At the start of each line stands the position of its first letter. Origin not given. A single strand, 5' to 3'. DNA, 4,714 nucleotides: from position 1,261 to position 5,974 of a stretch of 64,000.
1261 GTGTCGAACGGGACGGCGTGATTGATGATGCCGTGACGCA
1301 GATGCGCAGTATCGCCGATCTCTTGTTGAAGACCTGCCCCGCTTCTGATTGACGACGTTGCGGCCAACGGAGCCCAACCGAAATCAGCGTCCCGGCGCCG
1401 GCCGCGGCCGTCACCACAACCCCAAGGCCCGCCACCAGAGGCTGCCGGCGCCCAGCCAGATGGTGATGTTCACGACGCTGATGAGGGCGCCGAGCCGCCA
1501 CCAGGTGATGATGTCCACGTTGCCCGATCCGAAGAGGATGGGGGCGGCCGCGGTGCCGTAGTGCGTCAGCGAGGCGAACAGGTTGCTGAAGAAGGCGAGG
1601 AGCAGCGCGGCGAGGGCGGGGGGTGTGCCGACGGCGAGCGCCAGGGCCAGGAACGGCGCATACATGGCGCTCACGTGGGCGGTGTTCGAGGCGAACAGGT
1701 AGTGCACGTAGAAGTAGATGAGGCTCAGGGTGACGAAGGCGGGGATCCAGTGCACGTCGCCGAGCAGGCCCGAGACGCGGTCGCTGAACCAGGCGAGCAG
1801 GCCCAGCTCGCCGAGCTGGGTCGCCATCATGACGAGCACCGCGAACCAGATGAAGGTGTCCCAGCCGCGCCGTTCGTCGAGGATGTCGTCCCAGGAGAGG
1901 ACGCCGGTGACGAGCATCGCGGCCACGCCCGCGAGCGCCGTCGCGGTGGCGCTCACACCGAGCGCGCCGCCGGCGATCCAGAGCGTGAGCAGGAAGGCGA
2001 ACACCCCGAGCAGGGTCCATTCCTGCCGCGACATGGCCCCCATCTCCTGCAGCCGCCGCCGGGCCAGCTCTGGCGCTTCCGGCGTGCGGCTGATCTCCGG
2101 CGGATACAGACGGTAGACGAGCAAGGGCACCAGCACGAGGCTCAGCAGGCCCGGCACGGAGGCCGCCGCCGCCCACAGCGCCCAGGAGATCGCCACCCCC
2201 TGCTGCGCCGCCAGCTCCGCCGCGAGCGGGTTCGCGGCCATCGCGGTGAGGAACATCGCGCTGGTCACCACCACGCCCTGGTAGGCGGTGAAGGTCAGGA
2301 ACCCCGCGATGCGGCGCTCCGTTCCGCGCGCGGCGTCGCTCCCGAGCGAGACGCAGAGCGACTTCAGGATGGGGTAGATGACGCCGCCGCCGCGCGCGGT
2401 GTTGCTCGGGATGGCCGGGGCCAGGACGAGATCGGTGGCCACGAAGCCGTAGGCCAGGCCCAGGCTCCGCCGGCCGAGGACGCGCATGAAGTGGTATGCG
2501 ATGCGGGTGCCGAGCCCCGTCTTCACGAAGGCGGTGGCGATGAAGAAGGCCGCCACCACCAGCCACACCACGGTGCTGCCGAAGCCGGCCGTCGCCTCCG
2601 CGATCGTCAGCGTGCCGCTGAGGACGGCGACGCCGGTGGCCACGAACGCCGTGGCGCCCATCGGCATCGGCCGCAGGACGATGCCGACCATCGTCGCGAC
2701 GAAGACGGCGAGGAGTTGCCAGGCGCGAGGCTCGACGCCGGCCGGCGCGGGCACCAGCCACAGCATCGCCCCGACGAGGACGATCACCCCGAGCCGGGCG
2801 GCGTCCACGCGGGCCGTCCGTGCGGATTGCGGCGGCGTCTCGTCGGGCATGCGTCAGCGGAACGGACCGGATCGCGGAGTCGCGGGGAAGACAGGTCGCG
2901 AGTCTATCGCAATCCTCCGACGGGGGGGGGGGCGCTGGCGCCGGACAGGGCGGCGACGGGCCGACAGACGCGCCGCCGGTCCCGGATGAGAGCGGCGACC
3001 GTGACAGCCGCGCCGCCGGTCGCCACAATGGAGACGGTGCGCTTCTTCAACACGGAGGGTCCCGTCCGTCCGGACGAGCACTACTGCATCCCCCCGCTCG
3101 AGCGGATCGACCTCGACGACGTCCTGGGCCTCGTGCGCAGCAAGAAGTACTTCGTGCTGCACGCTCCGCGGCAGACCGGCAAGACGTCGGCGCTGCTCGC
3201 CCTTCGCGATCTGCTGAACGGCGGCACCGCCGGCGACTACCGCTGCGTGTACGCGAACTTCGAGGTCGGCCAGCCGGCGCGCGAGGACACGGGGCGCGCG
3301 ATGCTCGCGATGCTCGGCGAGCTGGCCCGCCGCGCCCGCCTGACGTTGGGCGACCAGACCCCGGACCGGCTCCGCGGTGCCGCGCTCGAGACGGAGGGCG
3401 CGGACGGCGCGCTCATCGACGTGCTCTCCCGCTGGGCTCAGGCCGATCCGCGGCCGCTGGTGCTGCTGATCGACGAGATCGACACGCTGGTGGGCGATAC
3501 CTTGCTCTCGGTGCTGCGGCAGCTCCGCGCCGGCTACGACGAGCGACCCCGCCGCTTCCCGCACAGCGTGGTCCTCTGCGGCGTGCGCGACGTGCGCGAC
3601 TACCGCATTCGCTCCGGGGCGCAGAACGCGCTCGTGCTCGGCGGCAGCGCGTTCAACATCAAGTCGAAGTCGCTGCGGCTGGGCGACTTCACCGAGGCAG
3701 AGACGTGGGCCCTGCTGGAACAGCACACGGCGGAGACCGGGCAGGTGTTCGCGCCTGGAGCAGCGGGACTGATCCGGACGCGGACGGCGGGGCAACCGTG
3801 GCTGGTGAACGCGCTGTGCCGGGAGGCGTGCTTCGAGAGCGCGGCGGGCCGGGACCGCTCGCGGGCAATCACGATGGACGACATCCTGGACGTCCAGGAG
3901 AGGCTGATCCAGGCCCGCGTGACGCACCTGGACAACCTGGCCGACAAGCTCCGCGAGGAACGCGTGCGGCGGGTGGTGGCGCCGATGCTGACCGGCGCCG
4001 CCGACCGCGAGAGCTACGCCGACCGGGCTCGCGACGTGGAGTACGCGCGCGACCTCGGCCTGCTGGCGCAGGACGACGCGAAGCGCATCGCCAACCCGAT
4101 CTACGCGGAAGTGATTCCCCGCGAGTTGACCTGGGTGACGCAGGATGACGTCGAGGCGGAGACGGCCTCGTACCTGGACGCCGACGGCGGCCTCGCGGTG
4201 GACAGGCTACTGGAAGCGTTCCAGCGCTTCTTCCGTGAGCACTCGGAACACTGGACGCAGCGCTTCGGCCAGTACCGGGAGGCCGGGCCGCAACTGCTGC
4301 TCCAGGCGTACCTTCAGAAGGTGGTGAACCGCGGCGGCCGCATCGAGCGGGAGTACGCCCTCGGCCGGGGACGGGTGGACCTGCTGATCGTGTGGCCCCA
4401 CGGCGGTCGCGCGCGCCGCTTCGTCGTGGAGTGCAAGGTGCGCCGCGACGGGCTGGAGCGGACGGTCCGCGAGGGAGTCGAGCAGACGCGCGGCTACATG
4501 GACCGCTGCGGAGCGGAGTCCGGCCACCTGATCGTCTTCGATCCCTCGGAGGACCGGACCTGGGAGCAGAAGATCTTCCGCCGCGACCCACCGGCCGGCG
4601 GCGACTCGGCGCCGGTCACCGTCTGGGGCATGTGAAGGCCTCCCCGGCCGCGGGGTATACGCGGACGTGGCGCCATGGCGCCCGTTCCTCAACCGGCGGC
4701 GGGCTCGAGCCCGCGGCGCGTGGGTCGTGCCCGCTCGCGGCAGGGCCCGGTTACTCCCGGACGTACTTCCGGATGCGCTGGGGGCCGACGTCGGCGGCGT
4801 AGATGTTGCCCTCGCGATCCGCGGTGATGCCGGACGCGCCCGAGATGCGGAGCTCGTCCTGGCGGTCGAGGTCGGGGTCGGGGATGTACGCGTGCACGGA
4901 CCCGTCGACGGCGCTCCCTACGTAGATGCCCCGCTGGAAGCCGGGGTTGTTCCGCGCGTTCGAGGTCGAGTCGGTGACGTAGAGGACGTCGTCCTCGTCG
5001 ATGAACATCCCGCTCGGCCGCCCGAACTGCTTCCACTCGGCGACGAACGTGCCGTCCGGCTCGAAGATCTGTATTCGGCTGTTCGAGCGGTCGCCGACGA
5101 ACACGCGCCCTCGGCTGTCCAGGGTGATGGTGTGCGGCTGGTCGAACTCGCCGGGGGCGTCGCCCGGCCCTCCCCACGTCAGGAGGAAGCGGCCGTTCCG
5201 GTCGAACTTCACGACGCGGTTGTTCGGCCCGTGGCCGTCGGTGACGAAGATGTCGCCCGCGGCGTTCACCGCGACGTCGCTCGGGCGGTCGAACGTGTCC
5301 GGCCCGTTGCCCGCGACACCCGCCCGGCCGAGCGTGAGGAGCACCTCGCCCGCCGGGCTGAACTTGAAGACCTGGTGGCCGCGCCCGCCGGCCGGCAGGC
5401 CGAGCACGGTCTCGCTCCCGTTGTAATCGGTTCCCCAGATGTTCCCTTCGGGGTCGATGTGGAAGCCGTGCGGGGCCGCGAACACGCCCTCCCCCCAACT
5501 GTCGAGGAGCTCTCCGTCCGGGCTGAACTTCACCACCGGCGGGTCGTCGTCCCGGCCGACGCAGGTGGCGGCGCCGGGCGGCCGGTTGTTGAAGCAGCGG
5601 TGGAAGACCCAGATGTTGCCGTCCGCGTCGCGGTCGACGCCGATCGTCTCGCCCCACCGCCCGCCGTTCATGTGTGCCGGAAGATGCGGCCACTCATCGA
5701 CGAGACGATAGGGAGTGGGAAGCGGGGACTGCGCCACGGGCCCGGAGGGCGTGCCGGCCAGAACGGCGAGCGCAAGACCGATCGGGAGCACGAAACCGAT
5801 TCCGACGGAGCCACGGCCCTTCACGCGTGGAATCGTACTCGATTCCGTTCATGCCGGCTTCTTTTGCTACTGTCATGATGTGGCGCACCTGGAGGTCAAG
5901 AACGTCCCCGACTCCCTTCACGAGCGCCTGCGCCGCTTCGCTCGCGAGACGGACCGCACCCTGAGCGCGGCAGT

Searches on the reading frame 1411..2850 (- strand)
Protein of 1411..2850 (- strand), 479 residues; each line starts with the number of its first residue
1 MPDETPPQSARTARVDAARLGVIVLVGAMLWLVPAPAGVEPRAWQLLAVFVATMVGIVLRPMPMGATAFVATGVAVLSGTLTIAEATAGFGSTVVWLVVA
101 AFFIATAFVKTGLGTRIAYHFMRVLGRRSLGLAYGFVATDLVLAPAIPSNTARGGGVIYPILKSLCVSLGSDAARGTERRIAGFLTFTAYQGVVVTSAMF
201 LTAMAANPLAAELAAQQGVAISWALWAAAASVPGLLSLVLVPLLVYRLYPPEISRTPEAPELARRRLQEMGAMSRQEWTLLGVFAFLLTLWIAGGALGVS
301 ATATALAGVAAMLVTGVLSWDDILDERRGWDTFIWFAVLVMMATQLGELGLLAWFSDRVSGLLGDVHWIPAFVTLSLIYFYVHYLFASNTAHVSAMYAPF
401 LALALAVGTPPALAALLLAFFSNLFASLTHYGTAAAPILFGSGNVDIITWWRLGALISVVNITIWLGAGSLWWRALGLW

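Call 60: search_protein_families(library=pfam, proteins=[window:1411-2850:-], max_evalue=0.01)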
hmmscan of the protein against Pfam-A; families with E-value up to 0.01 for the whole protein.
window:1411-2850:- (479 aa): 2 families
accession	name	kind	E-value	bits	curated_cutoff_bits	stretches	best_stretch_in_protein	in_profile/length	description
PF00939.25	Na_sulph_symp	-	2.1e-158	528.7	27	1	18-479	5-472/472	Sodium:sulfate symporter transmembrane region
PF03600.22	CitMHS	-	8.6e-18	65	31.9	1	55-418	2-333/336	Citrate transporter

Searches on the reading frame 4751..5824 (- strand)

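Call 60: search_protein_families(library=pfam, proteins=[window:4751-5824:-], max_evalue=0.01)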
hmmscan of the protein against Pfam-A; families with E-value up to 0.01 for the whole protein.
window:4751-5824:- (357 aa): 6 families
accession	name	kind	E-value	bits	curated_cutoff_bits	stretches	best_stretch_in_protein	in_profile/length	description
PF01436.27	NHL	-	5.5e-25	86.6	20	2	227-254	1-28/28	NHL repeat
PF06739.17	SBBP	-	1.4e-05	25.4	20.5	0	331-343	16-28/38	Beta-propeller repeat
PF17170.10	DUF5128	-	3.1e-05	23.7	22.9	1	190-263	54-127/321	6-bladed beta-propeller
PF08450.18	SGL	-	4.6e-05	23.6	26.3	0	230-284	186-243/246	SMP-30/Gluconolactonase/LRE-like region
PF07494.17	Reg_prop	-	0.00031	21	20.4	0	65-73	12-20/24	Two component regulator propeller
PF22701.2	Mala_s_1-like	-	0.0047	17.1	27.5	0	95-131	109-145/195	Mal s 1 allergenic protein-like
